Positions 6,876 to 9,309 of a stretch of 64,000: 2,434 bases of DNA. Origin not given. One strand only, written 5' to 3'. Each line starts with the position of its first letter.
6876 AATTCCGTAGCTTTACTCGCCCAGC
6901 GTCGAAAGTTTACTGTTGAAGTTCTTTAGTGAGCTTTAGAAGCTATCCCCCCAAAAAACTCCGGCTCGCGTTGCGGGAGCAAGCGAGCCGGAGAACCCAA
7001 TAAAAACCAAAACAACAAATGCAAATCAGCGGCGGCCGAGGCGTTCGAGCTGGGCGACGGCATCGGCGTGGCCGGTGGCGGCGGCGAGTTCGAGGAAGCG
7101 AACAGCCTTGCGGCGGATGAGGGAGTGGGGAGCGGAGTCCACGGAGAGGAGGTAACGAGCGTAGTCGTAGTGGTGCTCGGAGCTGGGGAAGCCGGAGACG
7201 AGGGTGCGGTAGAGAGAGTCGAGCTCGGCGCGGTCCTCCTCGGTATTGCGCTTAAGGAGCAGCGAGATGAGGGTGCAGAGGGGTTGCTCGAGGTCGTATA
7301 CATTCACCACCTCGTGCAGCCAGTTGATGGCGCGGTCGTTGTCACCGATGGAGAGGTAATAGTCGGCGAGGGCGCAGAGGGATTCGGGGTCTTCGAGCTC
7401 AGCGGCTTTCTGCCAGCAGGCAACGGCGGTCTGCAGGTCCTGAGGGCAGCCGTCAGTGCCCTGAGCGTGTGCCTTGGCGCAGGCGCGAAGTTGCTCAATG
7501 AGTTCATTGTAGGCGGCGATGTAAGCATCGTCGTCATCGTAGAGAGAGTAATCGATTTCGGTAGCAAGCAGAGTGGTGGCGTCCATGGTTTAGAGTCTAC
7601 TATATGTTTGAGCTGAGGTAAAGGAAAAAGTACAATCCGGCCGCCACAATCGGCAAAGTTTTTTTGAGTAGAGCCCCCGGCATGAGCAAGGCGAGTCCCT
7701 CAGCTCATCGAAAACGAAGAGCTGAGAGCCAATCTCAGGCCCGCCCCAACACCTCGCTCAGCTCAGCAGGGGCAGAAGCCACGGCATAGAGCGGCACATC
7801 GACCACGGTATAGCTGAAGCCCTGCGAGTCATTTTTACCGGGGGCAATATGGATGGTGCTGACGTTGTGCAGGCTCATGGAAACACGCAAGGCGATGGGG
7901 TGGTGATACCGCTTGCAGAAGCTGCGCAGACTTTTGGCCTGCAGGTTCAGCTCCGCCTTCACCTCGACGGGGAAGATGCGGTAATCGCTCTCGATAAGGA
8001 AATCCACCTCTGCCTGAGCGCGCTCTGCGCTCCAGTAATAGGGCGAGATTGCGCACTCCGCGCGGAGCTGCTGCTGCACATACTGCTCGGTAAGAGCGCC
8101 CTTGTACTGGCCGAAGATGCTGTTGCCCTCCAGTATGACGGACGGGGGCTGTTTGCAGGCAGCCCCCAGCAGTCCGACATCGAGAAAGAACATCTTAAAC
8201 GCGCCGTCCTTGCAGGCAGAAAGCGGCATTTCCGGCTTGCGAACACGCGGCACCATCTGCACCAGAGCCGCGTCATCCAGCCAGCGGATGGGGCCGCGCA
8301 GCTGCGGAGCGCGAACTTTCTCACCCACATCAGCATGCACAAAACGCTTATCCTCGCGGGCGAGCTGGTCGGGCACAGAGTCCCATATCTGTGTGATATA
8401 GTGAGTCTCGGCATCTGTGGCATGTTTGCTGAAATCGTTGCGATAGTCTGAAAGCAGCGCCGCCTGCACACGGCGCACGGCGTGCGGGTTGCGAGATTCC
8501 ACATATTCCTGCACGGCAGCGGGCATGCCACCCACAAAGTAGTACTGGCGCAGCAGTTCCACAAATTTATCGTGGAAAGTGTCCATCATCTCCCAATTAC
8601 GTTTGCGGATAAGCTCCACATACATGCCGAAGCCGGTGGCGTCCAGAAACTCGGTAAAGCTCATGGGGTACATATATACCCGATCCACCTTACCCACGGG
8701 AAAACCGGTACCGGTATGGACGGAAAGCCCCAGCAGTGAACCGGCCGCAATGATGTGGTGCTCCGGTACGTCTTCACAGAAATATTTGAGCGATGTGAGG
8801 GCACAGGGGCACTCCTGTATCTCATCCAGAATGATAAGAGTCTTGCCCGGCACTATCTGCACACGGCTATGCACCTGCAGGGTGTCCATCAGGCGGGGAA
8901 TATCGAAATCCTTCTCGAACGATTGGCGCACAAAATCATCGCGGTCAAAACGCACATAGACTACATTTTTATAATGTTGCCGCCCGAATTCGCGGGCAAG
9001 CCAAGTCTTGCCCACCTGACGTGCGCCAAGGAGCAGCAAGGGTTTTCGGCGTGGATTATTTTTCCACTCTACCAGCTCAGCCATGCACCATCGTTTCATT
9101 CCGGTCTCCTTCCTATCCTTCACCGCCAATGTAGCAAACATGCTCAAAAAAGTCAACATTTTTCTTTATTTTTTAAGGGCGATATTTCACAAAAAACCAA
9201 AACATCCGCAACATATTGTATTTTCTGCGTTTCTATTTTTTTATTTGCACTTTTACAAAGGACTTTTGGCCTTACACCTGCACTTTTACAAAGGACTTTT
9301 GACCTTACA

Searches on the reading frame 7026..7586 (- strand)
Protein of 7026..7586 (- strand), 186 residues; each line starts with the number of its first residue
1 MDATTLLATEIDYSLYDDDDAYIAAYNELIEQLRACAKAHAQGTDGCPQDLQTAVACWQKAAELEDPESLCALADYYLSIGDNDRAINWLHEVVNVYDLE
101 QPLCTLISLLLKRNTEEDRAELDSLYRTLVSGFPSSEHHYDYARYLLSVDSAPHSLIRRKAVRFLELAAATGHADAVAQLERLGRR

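Call 3: search_protein_families(library=pfam, proteins=[window:7026-7586:-], max_evalue=0.01)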
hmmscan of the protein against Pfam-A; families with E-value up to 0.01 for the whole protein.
window:7026-7586:- (186 aa): 3 families
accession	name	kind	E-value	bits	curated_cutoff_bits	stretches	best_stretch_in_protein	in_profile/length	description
PF08238.18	Sel1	-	3.9e-06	27.6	30.7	1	37-65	8-35/36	Sel1 repeat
PF07719.23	TPR_2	-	0.00067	20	27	0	67-94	1-28/34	Tetratricopeptide repeat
PF13424.12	TPR_12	-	0.008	16.8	30.1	0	51-97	26-75/77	Tetratricopeptide repeat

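Call 4: search_protein_families(library=padloc, proteins=[window:7026-7586:-], max_evalue=0.01)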
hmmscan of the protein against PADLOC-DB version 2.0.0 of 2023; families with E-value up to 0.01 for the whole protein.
window:7026-7586:- (186 aa): 0 families

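Call 28: find_encoding_contigs(protein=window:7026-7586:-, flank=10000, max_places=10)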
Protein window:7026-7586:- (186 aa): 11 contigs read that carry it; 9 places shown.
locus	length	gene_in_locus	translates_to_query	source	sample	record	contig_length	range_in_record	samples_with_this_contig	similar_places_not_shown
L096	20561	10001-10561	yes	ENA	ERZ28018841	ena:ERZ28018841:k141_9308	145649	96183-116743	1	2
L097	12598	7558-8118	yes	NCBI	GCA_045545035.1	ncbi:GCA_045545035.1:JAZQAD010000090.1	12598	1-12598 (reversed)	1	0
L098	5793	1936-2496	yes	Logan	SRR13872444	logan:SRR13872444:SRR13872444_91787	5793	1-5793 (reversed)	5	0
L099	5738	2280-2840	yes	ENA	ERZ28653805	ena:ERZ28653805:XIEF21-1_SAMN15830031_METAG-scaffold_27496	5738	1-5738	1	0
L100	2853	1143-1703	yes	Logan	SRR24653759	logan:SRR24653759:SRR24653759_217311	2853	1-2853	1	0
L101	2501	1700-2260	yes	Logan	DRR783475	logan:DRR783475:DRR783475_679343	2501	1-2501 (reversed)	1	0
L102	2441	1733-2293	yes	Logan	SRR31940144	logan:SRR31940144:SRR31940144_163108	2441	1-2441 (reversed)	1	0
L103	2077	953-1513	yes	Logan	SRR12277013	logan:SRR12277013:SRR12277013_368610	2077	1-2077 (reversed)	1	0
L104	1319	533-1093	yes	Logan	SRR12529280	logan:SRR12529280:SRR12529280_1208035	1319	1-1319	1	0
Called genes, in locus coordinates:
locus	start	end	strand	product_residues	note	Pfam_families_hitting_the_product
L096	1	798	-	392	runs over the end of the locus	PF10509:GalKase_gal_bdg, PF00288:GHMP_kinases_N, PF08544:GHMP_kinases_C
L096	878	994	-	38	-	-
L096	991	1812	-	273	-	PF00924:MS_channel_2nd, PF21082:MS_channel_3rd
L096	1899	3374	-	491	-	PF13231:PMT_2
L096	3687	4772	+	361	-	PF01571:GCV_T, PF08669:GCV_T_C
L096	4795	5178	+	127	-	PF01597:GCV_H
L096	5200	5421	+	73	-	-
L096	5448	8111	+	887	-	PF02347:GDC-P, PF21478:GcvP2_C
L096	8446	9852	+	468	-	PF13173:AAA_14, PF13635:DUF4143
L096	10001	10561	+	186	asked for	PF08238:Sel1 (faint)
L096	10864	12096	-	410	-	PF09019:EcoRII-C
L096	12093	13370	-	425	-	PF00145:DNA_methylase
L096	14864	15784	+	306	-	PF06189:5-nucleotidase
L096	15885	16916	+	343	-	PF08238:Sel1 (faint)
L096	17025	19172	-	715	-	PF00270:DEAD, PF00271:Helicase_C, PF16124:RecQ_Zn_bind, PF09382:RQC, PF00570:HRDC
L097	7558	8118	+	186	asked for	PF08238:Sel1 (faint)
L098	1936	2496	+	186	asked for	PF08238:Sel1 (faint)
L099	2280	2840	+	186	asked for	PF08238:Sel1 (faint)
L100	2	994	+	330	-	?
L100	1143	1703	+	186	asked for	PF08238:Sel1 (faint)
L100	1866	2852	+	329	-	?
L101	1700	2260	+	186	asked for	PF08238:Sel1 (faint)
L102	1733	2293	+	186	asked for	PF08238:Sel1 (faint)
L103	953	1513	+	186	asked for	PF08238:Sel1 (faint)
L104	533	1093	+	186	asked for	PF08238:Sel1 (faint)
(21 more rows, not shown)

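Call 50: search_protein_families(library=pfam, proteins=[L100:1866-2852:+], max_evalue=0.001)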
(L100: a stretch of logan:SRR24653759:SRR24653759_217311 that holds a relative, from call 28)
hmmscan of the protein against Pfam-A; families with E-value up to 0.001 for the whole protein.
L100:1866-2852:+ (329 aa): 2 families
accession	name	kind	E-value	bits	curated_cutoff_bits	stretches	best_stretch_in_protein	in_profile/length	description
PF13091.12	PLDc_2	-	3.2e-08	33.9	27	1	196-271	56-128/132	PLD-like domain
PF09565.16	RE_NgoFVII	-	7.2e-07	29.1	23.8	1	205-259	78-133/162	NgoFVII restriction endonuclease N-terminal PLD domain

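Call 67: search_protein_families(library=padloc, proteins=[L100:1866-2852:+], max_evalue=0.001)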
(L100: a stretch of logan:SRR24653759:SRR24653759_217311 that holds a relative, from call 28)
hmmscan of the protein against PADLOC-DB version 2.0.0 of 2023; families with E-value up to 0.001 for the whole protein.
L100:1866-2852:+ (329 aa): 5 families
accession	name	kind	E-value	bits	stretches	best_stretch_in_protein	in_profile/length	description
PDLC03659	mREase_IV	-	2.3e-35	119.7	1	111-293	13-192/945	Type IV methyl-directed restriction enzyme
PDLC03658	mREase_IV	-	5.8e-12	42.1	1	133-281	39-178/953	Type IV methyl-directed restriction enzyme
PDLC03829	ZacB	-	1.4e-05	22.2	1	210-273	293-349/586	-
PDLC02707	PbeA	-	0.00036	17.2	1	193-296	107-215/672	PbeA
PDLC02614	DrmC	-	0.00073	17.4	0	195-266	75-143/153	DrmC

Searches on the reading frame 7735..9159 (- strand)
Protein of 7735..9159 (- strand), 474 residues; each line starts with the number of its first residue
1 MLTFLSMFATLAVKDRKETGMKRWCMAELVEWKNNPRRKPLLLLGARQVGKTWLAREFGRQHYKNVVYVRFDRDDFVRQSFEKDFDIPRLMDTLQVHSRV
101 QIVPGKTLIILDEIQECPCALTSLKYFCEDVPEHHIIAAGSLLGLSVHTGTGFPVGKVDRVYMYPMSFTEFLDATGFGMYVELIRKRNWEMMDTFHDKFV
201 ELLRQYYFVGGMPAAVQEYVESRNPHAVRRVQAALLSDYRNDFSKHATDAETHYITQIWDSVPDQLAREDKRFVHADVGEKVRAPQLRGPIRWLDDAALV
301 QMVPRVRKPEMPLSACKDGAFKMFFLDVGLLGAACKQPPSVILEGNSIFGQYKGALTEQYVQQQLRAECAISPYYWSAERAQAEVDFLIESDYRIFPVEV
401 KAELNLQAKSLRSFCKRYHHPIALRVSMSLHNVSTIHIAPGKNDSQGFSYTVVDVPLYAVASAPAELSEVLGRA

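Call 3: search_protein_families(library=pfam, proteins=[window:7735-9159:-], max_evalue=0.01)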
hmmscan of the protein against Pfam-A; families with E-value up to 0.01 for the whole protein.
window:7735-9159:- (474 aa): 5 families
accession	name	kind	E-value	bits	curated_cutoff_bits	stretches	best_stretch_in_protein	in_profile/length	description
PF13635.12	DUF4143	-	3.4e-30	105.4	28.1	1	241-402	2-159/160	Domain of unknown function (DUF4143)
PF13173.12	AAA_14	-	1.2e-27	97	27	1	38-172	2-129/129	AAA domain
PF13401.12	AAA_22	-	0.00051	20.8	27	1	38-117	5-96/130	AAA domain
PF05621.17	TniB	-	0.0069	16.3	22.4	0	26-63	23-60/189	Bacterial TniB protein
PF01695.23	IstB_IS21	-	0.0083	16.1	24.1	0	27-114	81-162/238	IstB-like ATP binding protein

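Call 4: search_protein_families(library=padloc, proteins=[window:7735-9159:-], max_evalue=0.01)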
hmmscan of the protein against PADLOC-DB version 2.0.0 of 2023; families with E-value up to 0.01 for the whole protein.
window:7735-9159:- (474 aa): 7 families
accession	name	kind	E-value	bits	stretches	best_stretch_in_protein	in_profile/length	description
PDLC04786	PDC-S01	-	5.7e-164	544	1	21-462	3-431/439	-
PDLC04788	PDC-S01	-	1.6e-116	387.9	1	21-468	1-442/448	-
PDLC04792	PDC-S01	-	1.5e-97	325.1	1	21-435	2-418/452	-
PDLC04789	PDC-S01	-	5.5e-22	76.3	2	36-217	15-166/375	-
PDLC04790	PDC-S01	-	2.2e-21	74.1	1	41-414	30-379/422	-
PDLC04787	PDC-S01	-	1.4e-15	55.1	1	20-409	10-364/412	-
PDLC04791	PDC-S01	-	1.8e-13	48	2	352-427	300-376/395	-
